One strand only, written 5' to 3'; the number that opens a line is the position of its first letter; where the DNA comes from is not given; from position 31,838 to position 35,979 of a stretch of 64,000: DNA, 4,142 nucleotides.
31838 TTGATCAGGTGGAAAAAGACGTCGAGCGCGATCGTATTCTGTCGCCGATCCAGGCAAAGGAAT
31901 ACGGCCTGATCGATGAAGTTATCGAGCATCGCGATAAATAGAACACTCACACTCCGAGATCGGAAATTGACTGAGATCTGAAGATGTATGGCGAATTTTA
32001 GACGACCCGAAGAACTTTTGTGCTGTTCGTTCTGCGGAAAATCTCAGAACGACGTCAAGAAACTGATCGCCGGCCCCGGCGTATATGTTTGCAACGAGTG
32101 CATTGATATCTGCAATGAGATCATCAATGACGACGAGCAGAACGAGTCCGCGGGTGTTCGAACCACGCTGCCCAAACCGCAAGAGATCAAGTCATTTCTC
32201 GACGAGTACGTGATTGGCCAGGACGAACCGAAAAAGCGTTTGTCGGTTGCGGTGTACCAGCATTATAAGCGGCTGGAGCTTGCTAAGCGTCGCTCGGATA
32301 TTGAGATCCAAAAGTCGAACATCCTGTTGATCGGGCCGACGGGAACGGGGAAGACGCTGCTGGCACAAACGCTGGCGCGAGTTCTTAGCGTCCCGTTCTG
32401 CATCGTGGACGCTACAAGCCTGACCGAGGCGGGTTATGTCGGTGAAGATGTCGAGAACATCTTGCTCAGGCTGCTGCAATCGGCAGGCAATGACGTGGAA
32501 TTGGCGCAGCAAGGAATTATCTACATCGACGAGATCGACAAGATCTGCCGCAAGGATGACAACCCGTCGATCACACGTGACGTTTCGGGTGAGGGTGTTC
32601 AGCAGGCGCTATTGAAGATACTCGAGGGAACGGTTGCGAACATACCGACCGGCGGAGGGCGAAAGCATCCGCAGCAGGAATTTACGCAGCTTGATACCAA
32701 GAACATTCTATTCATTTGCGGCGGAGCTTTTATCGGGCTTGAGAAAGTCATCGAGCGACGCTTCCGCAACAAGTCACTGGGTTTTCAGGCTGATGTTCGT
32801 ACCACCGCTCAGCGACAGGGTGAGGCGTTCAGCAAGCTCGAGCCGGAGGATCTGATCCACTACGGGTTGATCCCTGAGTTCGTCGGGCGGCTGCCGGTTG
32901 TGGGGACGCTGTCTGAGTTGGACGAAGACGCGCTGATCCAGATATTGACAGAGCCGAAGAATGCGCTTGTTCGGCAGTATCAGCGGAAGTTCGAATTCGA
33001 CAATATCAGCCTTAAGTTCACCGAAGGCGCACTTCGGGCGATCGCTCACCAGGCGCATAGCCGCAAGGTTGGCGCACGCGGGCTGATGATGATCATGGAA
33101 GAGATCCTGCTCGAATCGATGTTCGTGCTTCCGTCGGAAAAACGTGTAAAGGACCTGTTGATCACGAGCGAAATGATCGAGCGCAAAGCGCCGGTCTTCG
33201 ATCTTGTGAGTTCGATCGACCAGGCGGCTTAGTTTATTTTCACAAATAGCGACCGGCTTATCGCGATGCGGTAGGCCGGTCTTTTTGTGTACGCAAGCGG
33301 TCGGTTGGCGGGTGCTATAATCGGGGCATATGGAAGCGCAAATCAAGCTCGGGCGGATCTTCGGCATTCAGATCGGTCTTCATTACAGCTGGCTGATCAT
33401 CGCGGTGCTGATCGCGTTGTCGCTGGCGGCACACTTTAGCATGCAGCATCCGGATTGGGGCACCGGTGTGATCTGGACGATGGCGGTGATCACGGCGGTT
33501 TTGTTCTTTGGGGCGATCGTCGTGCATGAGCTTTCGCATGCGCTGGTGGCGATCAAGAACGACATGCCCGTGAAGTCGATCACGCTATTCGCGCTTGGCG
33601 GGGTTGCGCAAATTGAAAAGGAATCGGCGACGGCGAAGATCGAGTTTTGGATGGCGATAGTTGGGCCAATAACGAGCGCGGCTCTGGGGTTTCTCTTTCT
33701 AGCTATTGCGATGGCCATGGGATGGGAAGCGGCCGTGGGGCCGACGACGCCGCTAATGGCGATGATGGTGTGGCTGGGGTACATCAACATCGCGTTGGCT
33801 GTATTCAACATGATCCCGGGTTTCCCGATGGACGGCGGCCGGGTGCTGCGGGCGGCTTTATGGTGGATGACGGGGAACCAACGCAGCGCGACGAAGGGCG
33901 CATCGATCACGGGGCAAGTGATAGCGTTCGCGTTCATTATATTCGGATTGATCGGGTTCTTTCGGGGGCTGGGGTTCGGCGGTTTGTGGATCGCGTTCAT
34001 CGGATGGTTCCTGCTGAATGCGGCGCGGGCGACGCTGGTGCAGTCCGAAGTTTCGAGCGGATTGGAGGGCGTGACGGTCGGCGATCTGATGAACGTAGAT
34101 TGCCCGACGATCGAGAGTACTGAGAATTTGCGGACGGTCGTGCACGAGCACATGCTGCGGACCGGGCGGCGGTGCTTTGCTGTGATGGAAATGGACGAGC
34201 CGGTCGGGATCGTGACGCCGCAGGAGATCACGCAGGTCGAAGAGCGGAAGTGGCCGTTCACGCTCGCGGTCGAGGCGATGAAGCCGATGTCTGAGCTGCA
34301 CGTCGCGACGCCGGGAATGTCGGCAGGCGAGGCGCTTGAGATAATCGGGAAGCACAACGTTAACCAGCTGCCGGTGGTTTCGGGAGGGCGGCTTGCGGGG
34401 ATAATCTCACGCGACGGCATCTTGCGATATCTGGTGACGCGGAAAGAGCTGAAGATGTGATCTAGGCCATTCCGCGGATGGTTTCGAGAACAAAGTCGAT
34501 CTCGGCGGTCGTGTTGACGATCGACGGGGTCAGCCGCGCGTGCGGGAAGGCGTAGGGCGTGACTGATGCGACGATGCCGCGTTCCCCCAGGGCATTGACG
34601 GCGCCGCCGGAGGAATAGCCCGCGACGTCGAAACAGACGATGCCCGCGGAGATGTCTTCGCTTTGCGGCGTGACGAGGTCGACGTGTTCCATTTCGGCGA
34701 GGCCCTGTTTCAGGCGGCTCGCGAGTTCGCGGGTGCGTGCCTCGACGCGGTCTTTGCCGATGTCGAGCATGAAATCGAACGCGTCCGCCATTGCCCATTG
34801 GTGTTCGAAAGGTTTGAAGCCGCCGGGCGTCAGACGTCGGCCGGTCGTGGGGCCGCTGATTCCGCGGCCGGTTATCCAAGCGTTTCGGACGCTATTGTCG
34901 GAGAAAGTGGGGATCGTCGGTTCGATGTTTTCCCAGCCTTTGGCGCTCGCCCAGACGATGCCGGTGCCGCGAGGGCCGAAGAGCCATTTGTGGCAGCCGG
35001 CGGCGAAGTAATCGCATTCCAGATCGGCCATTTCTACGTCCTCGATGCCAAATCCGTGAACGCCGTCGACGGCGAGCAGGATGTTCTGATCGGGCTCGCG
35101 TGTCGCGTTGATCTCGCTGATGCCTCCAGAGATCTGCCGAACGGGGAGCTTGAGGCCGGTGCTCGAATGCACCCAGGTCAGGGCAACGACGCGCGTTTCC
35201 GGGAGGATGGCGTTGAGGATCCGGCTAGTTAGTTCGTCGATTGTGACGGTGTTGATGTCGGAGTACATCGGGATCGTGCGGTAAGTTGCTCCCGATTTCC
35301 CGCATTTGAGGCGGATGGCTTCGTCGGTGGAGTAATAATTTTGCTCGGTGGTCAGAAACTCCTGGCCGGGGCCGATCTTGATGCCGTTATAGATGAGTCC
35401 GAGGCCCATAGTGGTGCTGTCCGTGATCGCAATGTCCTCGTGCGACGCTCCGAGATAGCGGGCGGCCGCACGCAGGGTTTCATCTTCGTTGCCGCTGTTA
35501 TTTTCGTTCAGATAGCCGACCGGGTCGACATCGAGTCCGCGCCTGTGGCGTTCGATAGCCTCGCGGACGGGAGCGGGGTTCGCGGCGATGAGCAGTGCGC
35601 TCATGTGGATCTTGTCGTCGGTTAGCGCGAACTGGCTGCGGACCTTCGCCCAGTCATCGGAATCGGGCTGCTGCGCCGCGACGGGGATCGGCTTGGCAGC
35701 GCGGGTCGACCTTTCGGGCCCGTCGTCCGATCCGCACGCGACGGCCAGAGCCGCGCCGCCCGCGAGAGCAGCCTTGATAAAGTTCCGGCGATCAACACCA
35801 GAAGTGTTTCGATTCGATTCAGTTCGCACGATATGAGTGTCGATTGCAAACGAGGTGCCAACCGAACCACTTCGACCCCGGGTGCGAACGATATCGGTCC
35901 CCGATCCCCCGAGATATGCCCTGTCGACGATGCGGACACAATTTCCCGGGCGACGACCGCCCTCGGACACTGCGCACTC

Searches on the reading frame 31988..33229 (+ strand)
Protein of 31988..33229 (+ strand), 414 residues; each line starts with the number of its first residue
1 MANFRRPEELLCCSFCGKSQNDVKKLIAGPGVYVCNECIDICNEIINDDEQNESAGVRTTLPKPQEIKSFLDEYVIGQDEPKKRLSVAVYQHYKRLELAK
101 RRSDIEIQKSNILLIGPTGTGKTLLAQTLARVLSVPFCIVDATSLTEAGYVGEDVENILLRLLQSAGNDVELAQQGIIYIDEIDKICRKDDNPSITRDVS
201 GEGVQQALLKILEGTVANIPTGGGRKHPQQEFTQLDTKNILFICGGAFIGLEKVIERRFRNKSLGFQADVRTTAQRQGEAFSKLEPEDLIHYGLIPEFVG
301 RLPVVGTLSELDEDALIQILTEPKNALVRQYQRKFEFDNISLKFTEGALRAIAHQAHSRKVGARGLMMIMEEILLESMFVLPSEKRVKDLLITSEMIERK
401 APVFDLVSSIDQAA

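Call 95: search_protein_families(library=pfam, proteins=[window:31988-33229:+], max_evalue=0.001)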
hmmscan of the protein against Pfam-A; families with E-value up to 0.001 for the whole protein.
window:31988-33229:+ (414 aa): 12 families
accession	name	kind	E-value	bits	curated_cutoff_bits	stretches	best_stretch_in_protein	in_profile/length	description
PF07724.20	AAA_2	-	8.5e-34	117.4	27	1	108-304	2-165/166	AAA domain (Cdc48 subfamily)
PF06689.19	zf-C4_ClpX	-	1.6e-17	63.5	27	1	12-47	2-38/39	ClpX C4-type zinc finger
PF00004.35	AAA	-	2.4e-17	64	21.2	1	112-226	1-99/131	ATPase family associated with various cellular activities (AAA)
PF10431.15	ClpB_D2-small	-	1.5e-09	38.2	21.9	1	311-389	1-75/81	C-terminal, D2-small domain, of ClpB protein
PF07728.20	AAA_5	-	1.3e-06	28.9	22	1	111-186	1-78/139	AAA domain (dynein-related subfamily)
PF00493.29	MCM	-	2.1e-06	27.5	23.3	1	69-191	20-138/224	MCM P-loop domain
PF13401.12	AAA_22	-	9.8e-06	26.4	27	1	108-165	4-64/130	AAA domain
PF05496.18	RuvB_N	-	1.7e-05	25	27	1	71-188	6-98/159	Holliday junction DNA helicase RuvB P-loop domain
PF01078.27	Mg_chelatase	-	2.5e-05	24.2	20.3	0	109-134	22-47/207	Magnesium chelatase, subunit ChlI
PF00158.32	Sigma54_activat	-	8.5e-05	22.7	20.2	0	99-131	12-44/168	Sigma-54 interaction domain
PF14532.12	Sigma54_activ_2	-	0.0001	23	25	1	97-188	9-83/138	Sigma-54 interaction domain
PF01695.23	IstB_IS21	-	0.00071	19.6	24.1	0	108-130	91-113/238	IstB-like ATP binding protein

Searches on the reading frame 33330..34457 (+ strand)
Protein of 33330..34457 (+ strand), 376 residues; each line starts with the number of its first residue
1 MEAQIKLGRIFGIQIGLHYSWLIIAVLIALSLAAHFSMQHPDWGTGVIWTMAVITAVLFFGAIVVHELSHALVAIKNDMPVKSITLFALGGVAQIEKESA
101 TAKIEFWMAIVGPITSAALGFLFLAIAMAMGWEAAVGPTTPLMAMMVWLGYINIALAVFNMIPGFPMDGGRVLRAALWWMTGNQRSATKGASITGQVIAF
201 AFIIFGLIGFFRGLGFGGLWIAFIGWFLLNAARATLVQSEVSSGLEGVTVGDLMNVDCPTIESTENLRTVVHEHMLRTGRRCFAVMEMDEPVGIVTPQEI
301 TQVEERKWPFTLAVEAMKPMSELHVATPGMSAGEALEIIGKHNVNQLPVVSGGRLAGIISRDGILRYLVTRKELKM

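Call 13: search_protein_families(library=pfam, proteins=[window:33330-34457:+], max_evalue=0.01)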
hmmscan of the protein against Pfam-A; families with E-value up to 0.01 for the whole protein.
window:33330-34457:+ (376 aa): 3 families
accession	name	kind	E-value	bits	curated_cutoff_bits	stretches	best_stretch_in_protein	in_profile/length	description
PF02163.28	Peptidase_M50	-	7.9e-21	74.8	27.2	2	142-200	159-217/221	Peptidase family M50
PF00571.33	CBS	-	1.1e-17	64.5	24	2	321-369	7-56/57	CBS domain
PF13398.12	Peptidase_M50B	-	0.0013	19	26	1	62-155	24-116/201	Peptidase M50B-like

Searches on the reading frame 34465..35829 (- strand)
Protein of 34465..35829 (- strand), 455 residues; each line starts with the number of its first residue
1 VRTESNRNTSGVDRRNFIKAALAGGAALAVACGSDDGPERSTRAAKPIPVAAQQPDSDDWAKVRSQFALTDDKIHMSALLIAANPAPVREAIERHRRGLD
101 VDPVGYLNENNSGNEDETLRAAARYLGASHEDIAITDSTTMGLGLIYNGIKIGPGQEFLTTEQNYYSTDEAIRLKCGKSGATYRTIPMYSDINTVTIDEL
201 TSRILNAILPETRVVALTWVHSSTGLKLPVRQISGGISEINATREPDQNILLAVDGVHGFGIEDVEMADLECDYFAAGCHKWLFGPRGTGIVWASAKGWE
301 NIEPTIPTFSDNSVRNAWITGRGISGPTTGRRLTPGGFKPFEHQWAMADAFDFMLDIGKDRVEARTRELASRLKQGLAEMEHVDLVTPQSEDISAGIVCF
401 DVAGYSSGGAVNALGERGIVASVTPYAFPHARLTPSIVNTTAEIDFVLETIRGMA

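Call 13: search_protein_families(library=pfam, proteins=[window:34465-35829:-], max_evalue=0.01)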
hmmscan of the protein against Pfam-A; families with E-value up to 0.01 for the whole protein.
window:34465-35829:- (455 aa): 3 families
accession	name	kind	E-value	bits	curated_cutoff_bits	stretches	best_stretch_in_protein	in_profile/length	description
PF00266.25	Aminotran_5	-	4.9e-30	105.2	21.5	1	122-421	52-335/371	Aminotransferase class-V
PF01041.23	DegT_DnrJ_EryC1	-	1.2e-05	25.1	19.8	1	120-221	31-120/360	DegT/DnrJ/EryC1/StrS aminotransferase family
PF10518.14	TAT_signal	-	9.1e-05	22.7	22.7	1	12-31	2-21/21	TAT (twin-arginine translocation) pathway signal sequence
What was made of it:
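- Checked: The PLP enzyme carries a TAT-signal match when started at 35829 (call 13).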
